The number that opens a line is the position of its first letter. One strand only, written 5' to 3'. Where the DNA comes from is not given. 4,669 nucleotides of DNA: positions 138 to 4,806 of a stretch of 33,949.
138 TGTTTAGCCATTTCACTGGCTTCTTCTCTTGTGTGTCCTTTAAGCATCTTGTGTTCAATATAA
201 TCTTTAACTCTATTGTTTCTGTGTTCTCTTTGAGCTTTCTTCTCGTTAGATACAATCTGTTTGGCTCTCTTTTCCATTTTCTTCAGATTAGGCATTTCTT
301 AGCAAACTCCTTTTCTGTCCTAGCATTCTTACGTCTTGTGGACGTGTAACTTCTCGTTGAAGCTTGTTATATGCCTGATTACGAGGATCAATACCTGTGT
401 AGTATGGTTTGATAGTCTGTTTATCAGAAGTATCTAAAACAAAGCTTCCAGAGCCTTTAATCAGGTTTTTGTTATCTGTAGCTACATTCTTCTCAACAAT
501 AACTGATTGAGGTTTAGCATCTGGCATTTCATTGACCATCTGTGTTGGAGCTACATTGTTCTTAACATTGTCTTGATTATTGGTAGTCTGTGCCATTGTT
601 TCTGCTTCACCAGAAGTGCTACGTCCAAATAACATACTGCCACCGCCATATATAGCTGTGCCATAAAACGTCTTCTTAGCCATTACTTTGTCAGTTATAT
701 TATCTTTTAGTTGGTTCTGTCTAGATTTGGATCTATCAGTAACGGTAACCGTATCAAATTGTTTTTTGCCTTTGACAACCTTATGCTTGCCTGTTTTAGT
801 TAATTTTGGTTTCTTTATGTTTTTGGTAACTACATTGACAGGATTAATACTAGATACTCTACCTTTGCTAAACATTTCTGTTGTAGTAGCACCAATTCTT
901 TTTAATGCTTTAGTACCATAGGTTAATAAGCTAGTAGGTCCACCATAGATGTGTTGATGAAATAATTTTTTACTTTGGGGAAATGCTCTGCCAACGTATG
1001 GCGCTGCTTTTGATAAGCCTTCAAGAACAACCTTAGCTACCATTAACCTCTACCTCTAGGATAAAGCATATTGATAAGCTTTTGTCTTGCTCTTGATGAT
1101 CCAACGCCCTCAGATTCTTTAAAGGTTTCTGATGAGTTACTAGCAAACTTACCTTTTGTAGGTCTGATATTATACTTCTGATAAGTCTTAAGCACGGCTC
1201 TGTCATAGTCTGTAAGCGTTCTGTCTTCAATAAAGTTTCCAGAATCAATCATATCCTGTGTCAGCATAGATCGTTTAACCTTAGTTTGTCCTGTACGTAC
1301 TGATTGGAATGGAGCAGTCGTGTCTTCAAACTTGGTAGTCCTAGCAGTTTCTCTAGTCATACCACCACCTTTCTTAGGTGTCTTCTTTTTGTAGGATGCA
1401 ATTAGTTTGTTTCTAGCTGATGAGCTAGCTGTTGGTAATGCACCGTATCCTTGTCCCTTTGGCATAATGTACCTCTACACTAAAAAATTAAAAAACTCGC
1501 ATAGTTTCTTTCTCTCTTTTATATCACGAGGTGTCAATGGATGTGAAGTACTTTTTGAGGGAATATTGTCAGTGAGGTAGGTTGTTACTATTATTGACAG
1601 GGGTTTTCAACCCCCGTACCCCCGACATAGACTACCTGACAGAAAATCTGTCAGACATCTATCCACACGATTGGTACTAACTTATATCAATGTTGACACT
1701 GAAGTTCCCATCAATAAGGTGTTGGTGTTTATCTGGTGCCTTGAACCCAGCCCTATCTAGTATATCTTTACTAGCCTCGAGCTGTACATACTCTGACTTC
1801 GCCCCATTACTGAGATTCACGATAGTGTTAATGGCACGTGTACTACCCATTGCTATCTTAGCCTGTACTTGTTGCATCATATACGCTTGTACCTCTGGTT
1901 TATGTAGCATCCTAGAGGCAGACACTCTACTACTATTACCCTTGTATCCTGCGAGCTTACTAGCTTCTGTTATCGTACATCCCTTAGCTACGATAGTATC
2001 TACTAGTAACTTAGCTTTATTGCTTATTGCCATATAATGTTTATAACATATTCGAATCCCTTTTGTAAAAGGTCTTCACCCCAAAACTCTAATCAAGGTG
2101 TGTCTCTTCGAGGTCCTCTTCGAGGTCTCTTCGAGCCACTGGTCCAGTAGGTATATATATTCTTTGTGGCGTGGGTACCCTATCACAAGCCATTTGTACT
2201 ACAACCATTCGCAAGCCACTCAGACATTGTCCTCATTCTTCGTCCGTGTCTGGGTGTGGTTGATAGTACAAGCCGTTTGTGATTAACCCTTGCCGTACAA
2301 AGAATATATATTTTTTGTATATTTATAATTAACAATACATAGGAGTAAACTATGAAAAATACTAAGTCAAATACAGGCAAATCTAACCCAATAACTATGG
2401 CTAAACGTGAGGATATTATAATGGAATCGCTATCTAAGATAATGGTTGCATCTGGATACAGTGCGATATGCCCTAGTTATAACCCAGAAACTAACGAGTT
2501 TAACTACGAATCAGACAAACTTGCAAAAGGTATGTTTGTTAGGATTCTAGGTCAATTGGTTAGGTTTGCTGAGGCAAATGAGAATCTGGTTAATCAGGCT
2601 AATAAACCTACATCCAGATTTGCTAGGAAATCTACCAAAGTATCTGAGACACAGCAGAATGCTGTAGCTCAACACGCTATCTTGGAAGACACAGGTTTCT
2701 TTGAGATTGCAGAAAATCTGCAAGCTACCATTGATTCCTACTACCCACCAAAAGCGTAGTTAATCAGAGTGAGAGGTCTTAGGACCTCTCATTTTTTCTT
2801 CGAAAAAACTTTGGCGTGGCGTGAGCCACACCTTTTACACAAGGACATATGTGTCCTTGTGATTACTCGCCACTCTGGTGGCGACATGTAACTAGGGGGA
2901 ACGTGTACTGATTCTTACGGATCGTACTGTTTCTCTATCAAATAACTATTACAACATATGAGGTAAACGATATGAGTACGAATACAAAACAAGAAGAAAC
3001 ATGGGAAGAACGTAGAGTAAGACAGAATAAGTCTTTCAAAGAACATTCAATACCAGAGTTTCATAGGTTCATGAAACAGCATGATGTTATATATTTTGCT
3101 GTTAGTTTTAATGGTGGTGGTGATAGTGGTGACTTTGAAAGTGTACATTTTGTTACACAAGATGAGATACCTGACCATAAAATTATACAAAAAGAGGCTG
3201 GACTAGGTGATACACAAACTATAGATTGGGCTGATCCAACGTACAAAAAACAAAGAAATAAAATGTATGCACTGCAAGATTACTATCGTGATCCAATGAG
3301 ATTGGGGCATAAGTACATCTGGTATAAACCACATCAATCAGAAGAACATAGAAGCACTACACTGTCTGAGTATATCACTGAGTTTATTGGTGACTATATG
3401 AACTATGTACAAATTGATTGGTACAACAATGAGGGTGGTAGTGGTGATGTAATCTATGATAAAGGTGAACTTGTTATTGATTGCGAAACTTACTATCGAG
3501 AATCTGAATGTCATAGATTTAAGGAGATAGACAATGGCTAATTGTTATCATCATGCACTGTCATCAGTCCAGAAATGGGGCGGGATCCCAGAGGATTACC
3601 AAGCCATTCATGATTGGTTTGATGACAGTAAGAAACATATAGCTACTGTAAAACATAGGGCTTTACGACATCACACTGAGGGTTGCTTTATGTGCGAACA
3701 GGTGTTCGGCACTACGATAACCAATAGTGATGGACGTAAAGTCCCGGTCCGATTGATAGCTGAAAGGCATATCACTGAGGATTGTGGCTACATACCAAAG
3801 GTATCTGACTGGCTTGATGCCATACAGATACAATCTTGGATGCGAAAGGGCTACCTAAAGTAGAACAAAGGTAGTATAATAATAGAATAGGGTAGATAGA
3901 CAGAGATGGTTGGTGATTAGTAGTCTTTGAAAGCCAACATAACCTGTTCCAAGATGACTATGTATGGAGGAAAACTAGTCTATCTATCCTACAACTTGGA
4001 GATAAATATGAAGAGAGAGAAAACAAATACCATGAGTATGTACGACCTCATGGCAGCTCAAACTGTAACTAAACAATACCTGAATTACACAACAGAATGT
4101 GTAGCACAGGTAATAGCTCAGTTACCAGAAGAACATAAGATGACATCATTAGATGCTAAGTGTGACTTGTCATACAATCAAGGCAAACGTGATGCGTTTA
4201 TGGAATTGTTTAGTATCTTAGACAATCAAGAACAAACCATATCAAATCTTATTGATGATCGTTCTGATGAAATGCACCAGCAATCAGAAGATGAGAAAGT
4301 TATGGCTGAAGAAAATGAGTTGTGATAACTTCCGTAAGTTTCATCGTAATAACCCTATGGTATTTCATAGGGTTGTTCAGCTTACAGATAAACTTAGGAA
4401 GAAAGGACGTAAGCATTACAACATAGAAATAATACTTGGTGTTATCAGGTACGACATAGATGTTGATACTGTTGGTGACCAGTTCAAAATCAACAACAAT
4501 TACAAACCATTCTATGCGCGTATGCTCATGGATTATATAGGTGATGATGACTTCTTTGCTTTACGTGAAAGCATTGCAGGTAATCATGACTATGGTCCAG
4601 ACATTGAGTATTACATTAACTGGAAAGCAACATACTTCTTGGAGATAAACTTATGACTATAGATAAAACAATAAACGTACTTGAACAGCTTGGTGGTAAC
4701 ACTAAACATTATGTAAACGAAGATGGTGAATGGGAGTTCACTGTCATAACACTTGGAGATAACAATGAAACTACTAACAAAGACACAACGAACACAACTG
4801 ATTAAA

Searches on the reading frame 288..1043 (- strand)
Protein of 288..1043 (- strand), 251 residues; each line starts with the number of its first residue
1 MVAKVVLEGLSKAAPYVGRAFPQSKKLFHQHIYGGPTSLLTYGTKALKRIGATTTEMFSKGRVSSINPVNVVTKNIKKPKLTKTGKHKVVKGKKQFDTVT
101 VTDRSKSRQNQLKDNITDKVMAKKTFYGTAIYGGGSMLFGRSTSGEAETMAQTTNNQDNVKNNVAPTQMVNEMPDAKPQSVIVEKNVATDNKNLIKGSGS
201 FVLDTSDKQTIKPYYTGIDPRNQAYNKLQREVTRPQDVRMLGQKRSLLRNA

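Call 8: search_protein_families(library=phrogs, max_evalue=0.001, proteins=[window:288-1043:-])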
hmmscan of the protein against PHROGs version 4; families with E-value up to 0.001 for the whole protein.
window:288-1043:- (251 aa): 0 families

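Call 14: search_protein_families(library=pfam, max_evalue=0.05, proteins=[window:288-1043:-])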
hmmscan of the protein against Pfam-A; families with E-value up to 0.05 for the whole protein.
window:288-1043:- (251 aa): 0 families

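Call 88: search_protein_families(library=pfam, alignment_id=A7, max_evalue=0.01)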
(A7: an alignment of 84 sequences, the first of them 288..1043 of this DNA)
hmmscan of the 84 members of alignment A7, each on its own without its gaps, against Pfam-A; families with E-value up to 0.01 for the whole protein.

A. member 1, window:288-1043:- (251 aa): 0 families

B. families by the number of members that match (of 84 scanned): 22 families
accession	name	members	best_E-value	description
PF00487.30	FA_desaturase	2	8e-16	Fatty acid desaturase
PF12236.14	Head-tail_con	1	4.8e-103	Bacteriophage head to tail connecting protein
PF19821.5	Phage_capsid_2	1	1.7e-74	Phage capsid protein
PF21866.1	DUF6915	1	5.7e-49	Domain of unknown function (DUF6915)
PF19846.4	DUF6321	1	4e-28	Domain of unknown function (DUF6321)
PF00436.31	SSB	1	1.9e-21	Single-strand binding protein family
PF11171.13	DUF2958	1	3.7e-21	Protein of unknown function (DUF2958)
PF13884.11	Peptidase_S74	1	8.1e-12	Chaperone of endosialidase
PF05396.16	Phage_T7_Capsid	1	2.1e-10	Phage T7 capsid assembly protein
PF16786.11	RecA_dep_nuc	1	1.1e-09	Recombination enhancement, RecA-dependent nuclease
PF21798.2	DUF6878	1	7.8e-09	Family of unknown function (DUF6878)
PF09588.16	YqaJ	1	8.4e-08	YqaJ-like viral recombinase domain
PF03592.21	Terminase_2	1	1.6e-07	Terminase small subunit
PF01726.22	LexA_DNA_bind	1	3.2e-07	LexA DNA binding domain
PF25181.1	Phage_Bbp19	1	1.1e-06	Bbp19-like phage protein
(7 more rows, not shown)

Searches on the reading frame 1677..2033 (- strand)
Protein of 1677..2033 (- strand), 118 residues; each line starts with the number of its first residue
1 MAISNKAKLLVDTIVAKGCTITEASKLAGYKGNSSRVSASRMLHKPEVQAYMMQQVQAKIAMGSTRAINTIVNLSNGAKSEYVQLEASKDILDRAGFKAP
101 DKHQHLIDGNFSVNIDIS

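Call 8: search_protein_families(library=phrogs, max_evalue=0.001, proteins=[window:1677-2033:-])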
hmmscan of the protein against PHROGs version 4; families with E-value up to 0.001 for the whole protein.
window:1677-2033:- (118 aa): 4 families
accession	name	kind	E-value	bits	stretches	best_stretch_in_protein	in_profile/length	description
phrog_2538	-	head and packaging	2.3e-13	51.4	1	36-117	32-113/129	terminase small subunit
phrog_51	-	head and packaging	7.8e-08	33.4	1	2-86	88-175/261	terminase small subunit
phrog_641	-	head and packaging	9.2e-06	27.2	1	1-66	1-65/162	terminase small subunit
phrog_17390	-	unknown function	2.4e-05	25.1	1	5-59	5-57/69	-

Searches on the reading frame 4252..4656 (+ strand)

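Call 15: search_protein_families(library=pfam, max_evalue=0.05, proteins=[window:4252-4656:+])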
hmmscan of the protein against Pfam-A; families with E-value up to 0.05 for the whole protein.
window:4252-4656:+ (134 aa): 2 families
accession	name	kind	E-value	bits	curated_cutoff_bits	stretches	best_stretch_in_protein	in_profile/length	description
PF22385.1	Cas9_C_2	-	0.031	14.5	27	1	67-100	12-42/94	CRISPR-associated endonuclease Cas9, C-terminal domain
PF13494.11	DUF4119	-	0.038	14.9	27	0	69-128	21-81/87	Domain of unknown function, B. Theta Gene description (DUF4119)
